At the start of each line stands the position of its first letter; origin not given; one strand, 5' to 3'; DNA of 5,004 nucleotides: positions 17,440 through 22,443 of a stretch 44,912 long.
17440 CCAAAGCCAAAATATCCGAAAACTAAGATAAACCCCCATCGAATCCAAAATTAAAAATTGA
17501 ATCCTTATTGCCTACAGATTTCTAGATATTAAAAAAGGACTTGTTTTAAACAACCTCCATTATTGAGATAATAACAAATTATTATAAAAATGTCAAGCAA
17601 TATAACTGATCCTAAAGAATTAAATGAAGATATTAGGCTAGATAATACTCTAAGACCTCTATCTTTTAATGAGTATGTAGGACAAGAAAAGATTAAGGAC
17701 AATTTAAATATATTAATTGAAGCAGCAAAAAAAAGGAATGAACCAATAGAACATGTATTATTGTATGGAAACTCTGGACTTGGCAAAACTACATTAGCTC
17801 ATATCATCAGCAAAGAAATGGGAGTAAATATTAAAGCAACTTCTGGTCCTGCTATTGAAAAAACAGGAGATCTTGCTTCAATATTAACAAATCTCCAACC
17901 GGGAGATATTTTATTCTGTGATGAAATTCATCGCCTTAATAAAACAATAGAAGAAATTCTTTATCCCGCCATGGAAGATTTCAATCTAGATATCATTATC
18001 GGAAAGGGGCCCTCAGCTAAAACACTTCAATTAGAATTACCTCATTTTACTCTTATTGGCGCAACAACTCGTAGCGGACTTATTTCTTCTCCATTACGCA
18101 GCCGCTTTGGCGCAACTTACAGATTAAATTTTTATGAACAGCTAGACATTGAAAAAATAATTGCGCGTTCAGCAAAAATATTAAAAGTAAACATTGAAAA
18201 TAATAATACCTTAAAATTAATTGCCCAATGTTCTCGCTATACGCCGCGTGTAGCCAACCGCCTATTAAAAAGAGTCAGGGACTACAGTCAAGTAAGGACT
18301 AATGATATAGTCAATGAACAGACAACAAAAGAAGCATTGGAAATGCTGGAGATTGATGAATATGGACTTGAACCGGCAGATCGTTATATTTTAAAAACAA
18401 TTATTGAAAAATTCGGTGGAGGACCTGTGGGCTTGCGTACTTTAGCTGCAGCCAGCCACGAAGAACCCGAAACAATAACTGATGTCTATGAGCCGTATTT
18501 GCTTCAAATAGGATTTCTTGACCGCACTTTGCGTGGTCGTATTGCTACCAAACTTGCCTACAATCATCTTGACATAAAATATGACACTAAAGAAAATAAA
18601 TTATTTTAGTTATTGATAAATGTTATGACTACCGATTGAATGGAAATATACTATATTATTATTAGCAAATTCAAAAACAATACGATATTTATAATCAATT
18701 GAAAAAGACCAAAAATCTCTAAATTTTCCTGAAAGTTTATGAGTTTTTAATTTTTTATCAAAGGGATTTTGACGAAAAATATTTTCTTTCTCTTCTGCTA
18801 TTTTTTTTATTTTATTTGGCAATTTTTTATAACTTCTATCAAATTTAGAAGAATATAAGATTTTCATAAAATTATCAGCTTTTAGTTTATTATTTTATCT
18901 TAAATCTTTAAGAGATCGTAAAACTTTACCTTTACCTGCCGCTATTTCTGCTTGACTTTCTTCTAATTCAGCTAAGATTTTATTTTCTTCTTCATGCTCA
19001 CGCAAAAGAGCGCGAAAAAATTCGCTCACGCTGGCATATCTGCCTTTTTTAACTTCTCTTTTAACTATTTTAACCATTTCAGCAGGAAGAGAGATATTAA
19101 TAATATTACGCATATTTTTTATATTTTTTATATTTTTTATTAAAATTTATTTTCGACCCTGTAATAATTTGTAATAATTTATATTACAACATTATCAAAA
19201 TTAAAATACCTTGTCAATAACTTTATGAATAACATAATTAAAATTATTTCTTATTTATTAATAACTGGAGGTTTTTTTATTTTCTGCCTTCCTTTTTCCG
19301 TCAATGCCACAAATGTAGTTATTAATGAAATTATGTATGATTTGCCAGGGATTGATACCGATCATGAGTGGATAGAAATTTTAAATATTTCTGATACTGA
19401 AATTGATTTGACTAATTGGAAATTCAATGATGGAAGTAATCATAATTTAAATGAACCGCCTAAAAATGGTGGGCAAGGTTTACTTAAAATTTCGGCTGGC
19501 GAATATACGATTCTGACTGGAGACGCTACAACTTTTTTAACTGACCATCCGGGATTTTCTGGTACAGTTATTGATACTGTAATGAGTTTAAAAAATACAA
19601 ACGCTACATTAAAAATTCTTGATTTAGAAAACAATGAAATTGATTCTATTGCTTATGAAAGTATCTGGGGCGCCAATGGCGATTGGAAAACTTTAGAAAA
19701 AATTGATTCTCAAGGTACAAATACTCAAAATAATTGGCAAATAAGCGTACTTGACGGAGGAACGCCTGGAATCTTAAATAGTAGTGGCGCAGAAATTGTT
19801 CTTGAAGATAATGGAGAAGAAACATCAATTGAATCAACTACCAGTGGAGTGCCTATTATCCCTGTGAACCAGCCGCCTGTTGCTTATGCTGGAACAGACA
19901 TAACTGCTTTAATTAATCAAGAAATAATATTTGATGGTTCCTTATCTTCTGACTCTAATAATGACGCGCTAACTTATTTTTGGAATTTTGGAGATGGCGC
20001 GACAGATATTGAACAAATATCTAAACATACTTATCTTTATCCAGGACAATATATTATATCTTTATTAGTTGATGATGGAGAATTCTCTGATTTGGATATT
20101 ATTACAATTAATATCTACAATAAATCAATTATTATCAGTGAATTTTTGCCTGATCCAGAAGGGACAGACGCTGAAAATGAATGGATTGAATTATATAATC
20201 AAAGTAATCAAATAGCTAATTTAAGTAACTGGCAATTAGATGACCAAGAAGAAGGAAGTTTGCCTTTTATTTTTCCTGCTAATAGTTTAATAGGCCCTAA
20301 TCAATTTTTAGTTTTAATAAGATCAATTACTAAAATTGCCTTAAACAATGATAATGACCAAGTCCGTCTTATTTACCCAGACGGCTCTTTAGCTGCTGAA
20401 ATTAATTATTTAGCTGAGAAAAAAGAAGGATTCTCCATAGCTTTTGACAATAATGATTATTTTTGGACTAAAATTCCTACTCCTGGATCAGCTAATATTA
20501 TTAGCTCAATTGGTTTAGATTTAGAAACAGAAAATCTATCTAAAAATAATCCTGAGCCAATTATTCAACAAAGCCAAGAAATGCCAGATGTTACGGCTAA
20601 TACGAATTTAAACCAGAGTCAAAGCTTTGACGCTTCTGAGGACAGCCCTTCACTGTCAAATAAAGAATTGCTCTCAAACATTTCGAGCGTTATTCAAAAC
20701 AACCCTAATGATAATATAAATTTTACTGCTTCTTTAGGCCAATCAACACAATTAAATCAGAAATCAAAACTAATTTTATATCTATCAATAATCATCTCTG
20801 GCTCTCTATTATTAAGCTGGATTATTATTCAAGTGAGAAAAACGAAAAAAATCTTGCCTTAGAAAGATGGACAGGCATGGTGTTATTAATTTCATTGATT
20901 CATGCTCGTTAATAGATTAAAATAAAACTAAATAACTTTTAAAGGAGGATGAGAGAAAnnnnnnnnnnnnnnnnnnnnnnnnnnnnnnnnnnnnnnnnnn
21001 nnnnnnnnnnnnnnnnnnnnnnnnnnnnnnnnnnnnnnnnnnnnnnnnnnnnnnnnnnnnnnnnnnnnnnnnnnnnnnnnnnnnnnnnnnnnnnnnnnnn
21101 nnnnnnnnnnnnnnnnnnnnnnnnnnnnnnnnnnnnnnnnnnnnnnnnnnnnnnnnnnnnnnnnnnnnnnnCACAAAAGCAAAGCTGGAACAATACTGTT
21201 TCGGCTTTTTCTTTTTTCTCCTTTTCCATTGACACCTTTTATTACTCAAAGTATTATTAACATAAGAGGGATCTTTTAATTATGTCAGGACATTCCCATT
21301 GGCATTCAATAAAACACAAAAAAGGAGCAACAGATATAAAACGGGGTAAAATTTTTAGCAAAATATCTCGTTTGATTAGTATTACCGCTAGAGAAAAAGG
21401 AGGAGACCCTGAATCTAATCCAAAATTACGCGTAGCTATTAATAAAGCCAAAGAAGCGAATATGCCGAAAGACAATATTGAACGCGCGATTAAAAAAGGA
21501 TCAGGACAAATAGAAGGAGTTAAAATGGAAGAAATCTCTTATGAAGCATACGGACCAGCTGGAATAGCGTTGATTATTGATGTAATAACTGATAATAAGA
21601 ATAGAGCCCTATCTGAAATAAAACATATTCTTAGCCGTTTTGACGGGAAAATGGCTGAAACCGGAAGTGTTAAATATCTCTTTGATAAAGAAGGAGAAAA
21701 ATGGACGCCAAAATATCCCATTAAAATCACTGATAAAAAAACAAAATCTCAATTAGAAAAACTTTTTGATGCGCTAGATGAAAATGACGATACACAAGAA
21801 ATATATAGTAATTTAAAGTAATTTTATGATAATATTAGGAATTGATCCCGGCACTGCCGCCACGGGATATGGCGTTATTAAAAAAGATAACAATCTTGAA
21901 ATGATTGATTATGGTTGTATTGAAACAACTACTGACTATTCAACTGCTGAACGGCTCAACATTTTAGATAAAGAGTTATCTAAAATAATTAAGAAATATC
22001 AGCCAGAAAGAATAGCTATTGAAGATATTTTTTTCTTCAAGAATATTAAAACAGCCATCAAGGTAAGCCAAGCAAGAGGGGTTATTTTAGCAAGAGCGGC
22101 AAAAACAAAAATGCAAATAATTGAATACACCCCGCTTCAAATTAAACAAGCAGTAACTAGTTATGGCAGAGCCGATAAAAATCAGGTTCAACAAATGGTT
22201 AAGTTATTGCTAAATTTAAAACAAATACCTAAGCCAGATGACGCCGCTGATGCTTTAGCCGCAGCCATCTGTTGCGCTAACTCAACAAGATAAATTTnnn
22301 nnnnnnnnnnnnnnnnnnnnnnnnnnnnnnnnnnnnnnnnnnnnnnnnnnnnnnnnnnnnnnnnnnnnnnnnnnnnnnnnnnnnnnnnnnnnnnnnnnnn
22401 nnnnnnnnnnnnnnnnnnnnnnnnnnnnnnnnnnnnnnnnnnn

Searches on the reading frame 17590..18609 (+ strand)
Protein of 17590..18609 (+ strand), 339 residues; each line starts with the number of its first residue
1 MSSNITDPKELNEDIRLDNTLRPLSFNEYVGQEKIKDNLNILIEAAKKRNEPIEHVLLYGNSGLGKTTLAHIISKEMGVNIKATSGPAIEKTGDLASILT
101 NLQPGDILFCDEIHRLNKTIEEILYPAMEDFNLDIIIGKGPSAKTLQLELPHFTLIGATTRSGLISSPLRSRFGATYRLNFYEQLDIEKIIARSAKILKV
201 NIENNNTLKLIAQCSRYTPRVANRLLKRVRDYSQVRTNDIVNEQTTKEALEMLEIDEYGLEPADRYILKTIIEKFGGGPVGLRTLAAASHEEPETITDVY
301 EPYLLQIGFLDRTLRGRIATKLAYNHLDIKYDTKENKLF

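Call 27: search_protein_families(library=pfam, proteins=[window:17590-18609:+], max_evalue=0.001)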
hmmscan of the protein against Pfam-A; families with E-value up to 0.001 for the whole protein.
window:17590-18609:+ (339 aa): 8 families
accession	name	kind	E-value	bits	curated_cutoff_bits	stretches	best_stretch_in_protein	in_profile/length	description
PF05496.18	RuvB_N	-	7.1e-77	257.1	27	1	21-179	1-159/159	Holliday junction DNA helicase RuvB P-loop domain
PF17864.7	AAA_lid_4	-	1.4e-24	86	27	1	182-256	1-74/74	RuvB AAA lid domain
PF05491.19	RuvB_C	-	2e-24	85.7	24.7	1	257-327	1-71/72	RuvB C-terminal winged helix domain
PF00004.35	AAA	-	2.3e-18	67.3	21.2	1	56-177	1-127/131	ATPase family associated with various cellular activities (AAA)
PF07728.20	AAA_5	-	9.7e-09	35.8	22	1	55-173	1-139/139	AAA domain (dynein-related subfamily)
PF06068.19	TIP49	-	4.6e-05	23.2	23.8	1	28-82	25-79/347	TIP49 P-loop domain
PF13191.12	AAA_16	-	0.00021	22.3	32.6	1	30-77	3-48/167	AAA ATPase domain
PF05673.19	DUF815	-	0.00037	20.2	23.8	0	22-113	23-116/249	Protein of unknown function (DUF815)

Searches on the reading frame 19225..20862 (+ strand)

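Call 27: search_protein_families(library=pfam, proteins=[window:19225-20862:+], max_evalue=0.001)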
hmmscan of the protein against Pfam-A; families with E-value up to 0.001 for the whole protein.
window:19225-20862:+ (545 aa): 3 families
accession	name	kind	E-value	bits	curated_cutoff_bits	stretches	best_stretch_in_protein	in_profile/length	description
PF00932.25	LTD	-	1.3e-33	116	34.3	2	300-395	6-107/109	Lamin Tail Domain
PF18911.6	PKD_4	-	1.8e-18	66.8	27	1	215-285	1-71/85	PKD domain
PF00801.26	PKD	-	3e-08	34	23.5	1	231-285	14-68/80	PKD domain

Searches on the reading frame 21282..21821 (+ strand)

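Call 27: search_protein_families(library=pfam, proteins=[window:21282-21821:+], max_evalue=0.001)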
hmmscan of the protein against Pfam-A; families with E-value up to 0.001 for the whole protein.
window:21282-21821:+ (179 aa): 2 families
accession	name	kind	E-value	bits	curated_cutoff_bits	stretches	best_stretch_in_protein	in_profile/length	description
PF20772.2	TACO1_YebC_N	-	1.5e-32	112.3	36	1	5-76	1-73/73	TACO1/YebC protein N-terminal domain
PF01709.26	Transcrip_reg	-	1.6e-29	103.1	27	2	82-138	1-57/160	TACO1/YebC second and third domain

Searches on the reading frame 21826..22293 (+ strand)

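Call 27: search_protein_families(library=pfam, proteins=[window:21826-22293:+], max_evalue=0.001)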
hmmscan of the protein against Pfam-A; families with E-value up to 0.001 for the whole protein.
window:21826-22293:+ (155 aa): 2 families
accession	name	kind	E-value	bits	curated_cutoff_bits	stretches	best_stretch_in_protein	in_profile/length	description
PF02075.23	RuvC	-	1.5e-53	181.1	22.2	1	3-149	1-147/148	Crossover junction endodeoxyribonuclease RuvC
PF06745.19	ATPase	-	0.00064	19.6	26.6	1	21-132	80-188/231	KaiC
